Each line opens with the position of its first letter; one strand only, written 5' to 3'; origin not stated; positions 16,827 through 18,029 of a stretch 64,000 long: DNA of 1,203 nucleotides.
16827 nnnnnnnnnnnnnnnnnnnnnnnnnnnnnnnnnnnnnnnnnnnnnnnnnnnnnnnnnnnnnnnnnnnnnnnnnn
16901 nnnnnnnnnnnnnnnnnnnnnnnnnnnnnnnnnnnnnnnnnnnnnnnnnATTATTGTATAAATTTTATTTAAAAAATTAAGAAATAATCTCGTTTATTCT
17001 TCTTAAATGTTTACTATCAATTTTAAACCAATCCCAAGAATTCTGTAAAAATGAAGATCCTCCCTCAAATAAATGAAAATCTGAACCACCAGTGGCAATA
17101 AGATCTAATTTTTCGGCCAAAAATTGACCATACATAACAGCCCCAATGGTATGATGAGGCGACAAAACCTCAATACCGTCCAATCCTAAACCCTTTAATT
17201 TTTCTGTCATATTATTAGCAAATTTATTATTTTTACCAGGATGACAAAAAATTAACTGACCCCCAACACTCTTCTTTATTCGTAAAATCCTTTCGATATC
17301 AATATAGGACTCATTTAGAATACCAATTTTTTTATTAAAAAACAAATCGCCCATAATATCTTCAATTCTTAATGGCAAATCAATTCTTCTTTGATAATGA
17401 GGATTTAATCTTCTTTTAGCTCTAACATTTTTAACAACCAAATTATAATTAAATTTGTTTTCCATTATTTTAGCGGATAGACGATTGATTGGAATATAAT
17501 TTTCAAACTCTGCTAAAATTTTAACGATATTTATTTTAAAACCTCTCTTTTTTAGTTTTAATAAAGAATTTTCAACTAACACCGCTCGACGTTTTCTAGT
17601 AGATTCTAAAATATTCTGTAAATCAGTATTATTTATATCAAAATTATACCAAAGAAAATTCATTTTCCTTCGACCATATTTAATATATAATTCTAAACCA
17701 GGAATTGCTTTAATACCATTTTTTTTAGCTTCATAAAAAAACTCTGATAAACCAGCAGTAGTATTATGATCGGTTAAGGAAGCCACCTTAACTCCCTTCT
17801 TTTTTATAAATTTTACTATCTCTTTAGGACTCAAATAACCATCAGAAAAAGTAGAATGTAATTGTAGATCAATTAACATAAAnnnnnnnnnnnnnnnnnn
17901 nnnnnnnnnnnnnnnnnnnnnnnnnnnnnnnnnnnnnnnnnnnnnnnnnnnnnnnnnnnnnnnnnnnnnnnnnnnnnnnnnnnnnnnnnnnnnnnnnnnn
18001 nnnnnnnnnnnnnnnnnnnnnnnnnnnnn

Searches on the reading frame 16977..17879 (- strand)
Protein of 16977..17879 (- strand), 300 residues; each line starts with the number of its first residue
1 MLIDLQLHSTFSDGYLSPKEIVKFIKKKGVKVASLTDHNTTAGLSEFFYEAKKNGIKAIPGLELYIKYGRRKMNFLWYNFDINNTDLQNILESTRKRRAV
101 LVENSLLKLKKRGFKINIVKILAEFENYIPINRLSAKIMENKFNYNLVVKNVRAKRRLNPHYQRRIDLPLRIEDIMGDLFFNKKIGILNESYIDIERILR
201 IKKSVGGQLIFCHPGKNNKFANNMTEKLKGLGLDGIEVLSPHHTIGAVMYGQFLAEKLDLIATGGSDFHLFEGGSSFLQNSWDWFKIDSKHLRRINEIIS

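Call 5: search_protein_families(library=pfam, proteins=[window:16977-17879:-], max_evalue=0.01)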
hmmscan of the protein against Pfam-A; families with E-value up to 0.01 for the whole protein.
window:16977-17879:- (300 aa): 2 families
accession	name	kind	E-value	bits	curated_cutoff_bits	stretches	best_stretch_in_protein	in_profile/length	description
PF02811.25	PHP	-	5.4e-15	56.5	26.4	1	4-96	1-94/164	PHP domain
PF22607.2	FAD_binding-like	-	0.006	17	27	0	54-94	38-79/130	FAD binding domain-like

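Call 6: search_protein_families(library=ncbifam, proteins=[window:16977-17879:-], max_evalue=0.01)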
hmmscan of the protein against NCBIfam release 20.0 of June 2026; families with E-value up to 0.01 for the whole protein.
window:16977-17879:- (300 aa): 16 families
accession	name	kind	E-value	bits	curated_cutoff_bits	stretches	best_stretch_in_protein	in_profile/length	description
NF041577.1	nside_bi_sphtase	equivalog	2.4e-30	105.6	400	2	3-114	4-115/276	3',5'-nucleoside bisphosphate phosphatase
NF047791.1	RNaseRnm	equivalog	9.4e-24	84.1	375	2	1-112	1-114/275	RNase RNM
NF041661.1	Cycl_ph_dihydrol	equivalog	5.1e-19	68.6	500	2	179-270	156-245/259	phosphoribosyl 1,2-cyclic phosphate 1,2-diphosphodiesterase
NF038032.1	CehA_McbA_metalo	domain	2.8e-12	46.7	80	1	4-69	6-72/315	CehA/McbA family metallohydrolase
NF004226.0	PRK05673.1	equivalog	2.1e-10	39.2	1002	1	3-85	7-76/1146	DNA polymerase III subunit alpha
TIGR00594.1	polc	superfamily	8.9e-10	37.2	434.35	1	3-72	2-73/1022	DNA polymerase III subunit alpha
NF005298.0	PRK06826.1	equivalog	9.2e-08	30.2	1260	1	3-72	6-77/1151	DNA polymerase III subunit alpha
NF045780.1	TrlF_fam_ATP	equivalog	1.7e-07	30.4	350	1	4-95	9-113/944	TrlF family AAA-like ATPase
NF004981.0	PRK06361.1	equivalog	7.4e-07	28.7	117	1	3-53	2-52/217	histidinol phosphate phosphatase domain-containing protein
NF001688.0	PRK00448.1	equivalog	9.2e-07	26.8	873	1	3-67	339-405/1445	PolC-type DNA polymerase III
TIGR01405.1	polC_Gram_pos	equivalog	2e-06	25.8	1043.45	1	3-72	105-176/1211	DNA polymerase III subunit alpha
NF005516.0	PRK07135.1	equivalog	4.6e-06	25.1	1084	1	12-67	16-71/974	DNA polymerase III DnaE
NF004225.0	PRK05672.1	subfamily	0.00014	20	939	1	5-76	9-83/1047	error-prone DNA polymerase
NF006375.0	PRK08609.1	equivalog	0.00021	20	426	1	4-40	338-374/571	DNA polymerase/3'-5' exonuclease PolX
NF005377.0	PRK06920.1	equivalog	0.0034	15.2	1806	1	3-91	4-94/1108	DNA polymerase III subunit alpha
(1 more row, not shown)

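Call 94: search_solved_structures(query=window:16977-17879:-, max_evalue=0.001)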
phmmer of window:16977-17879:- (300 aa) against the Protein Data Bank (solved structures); distinct sequences matched with E-value up to 0.001: 6.
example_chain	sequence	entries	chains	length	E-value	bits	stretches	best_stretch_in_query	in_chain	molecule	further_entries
2yb1_A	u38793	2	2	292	1.9e-15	60.1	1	3-98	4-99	AMIDOHYDROLASE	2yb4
3e0f_A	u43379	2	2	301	8.7e-12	48.1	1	4-123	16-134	Putative Metal-dependent Phosphoesterase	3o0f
7ug9_A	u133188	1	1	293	4.7e-11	45.7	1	2-108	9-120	5'-3' exoribonuclease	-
9etk_A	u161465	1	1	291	4.8e-11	45.6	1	1-134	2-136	Metal-dependent phosphoesterases (PHP family)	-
5lew_A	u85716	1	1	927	0.00017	24.1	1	13-72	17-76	DNA polymerase III subunit alpha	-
7pu7_A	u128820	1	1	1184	0.00023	23.7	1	13-72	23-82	DNA polymerase III subunit alpha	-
